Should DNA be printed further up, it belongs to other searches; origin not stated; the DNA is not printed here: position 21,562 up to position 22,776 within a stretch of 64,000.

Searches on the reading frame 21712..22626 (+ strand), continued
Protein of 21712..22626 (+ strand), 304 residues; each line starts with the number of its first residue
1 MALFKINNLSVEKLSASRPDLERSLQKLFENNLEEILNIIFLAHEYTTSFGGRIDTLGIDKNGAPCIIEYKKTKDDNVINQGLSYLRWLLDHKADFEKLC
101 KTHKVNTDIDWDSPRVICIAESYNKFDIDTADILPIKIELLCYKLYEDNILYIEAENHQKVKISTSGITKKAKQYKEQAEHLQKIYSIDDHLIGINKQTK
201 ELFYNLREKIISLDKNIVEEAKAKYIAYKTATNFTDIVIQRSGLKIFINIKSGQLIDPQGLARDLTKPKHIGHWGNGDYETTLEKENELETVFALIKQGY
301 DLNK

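Call 82: find_encoding_contigs(protein=P0149, flank=5000, max_places=10)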
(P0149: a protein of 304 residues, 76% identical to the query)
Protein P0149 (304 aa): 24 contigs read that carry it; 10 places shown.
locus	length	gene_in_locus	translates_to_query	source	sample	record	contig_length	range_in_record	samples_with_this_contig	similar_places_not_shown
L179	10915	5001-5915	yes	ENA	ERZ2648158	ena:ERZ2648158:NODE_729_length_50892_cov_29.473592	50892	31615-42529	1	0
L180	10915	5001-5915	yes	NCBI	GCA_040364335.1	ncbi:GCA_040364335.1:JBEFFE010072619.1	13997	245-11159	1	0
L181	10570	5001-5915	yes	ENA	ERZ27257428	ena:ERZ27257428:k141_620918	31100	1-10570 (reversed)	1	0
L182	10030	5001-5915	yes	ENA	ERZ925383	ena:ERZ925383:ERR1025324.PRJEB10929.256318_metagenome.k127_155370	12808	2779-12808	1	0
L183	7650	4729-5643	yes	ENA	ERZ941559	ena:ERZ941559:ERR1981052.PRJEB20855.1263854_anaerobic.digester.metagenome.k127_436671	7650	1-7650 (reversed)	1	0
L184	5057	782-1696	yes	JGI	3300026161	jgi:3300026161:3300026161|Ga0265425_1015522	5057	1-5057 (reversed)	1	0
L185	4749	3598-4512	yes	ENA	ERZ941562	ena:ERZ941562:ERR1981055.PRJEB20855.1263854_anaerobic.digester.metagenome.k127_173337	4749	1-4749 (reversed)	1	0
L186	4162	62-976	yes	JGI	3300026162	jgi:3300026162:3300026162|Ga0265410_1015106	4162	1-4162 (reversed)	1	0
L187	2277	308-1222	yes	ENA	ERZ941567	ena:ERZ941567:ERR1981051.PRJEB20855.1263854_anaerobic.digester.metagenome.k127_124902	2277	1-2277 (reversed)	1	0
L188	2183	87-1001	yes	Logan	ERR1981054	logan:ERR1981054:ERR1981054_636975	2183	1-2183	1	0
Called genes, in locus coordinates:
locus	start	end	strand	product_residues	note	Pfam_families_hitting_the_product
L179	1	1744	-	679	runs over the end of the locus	PF01751:Toprim, PF01131:Topoisom_bac, PF01396:Zn_ribbon_Top1, PF13368:Toprim_C_rpt (faint), PF01396:Zn_ribbon_Top1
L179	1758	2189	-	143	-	PF02021:UPF0102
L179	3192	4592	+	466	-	PF01476:LysM, PF23473:LysM3_LYK4_5 (faint), PF01476:LysM, PF01551:Peptidase_M23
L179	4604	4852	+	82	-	-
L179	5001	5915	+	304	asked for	PF18899:DUF5655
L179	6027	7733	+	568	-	-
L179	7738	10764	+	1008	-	PF13401:AAA_22 (faint), PF00437:T2SSE, PF00004:AAA (faint), PF00005:ABC_tran (faint), PF02492:cobW (faint), PF03215:Rad17 (faint), PF04851:ResIII (faint), PF00437:T2SSE, +7 more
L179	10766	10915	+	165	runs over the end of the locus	PF00149:Metallophos, PF12850:Metallophos_2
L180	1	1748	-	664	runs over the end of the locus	?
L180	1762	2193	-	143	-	PF02021:UPF0102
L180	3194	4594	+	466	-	PF01476:LysM, PF23473:LysM3_LYK4_5 (faint), PF01476:LysM, PF01551:Peptidase_M23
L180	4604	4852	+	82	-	-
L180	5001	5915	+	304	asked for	PF18899:DUF5655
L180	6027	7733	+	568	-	-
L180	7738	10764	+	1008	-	PF13401:AAA_22 (faint), PF00437:T2SSE, PF00004:AAA (faint), PF00005:ABC_tran (faint), PF02492:cobW (faint), PF03215:Rad17 (faint), PF04851:ResIII (faint), PF00437:T2SSE, +7 more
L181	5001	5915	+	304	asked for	PF18899:DUF5655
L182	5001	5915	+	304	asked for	PF18899:DUF5655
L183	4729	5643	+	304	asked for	PF18899:DUF5655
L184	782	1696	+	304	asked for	PF18899:DUF5655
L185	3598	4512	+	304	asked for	PF18899:DUF5655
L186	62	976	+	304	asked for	PF18899:DUF5655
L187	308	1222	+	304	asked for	PF18899:DUF5655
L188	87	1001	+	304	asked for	PF18899:DUF5655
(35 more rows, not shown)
